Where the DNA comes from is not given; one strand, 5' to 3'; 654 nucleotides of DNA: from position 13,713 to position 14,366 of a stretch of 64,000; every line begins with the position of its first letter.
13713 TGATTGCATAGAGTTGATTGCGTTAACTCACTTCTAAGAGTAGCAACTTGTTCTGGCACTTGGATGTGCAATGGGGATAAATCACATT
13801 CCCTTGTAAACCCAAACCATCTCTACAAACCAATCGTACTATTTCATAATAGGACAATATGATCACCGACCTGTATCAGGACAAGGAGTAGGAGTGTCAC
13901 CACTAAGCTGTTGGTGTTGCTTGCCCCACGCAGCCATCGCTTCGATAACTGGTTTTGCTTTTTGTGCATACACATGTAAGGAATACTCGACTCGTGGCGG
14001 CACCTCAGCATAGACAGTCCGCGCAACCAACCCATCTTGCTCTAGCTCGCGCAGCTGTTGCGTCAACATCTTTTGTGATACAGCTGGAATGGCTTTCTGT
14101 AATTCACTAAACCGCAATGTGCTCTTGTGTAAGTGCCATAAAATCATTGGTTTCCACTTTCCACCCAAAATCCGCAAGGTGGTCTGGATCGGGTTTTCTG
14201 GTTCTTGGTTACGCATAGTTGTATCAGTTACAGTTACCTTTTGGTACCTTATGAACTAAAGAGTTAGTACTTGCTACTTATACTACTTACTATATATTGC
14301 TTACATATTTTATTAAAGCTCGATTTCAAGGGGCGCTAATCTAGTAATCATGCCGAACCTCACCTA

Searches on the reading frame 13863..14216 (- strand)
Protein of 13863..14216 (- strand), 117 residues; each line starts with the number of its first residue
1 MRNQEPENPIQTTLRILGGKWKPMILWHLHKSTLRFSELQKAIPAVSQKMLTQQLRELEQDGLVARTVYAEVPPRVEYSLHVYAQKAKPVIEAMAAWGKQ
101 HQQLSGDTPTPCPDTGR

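Call 69: search_protein_families(library=pfam, proteins=[window:13863-14216:-], max_evalue=0.001)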
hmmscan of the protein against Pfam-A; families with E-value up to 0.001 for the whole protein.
window:13863-14216:- (117 aa): 1 family
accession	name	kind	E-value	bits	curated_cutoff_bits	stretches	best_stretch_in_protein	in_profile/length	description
PF01638.23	HxlR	-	2.5e-32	111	20.8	1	16-102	1-87/91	HxlR-like helix-turn-helix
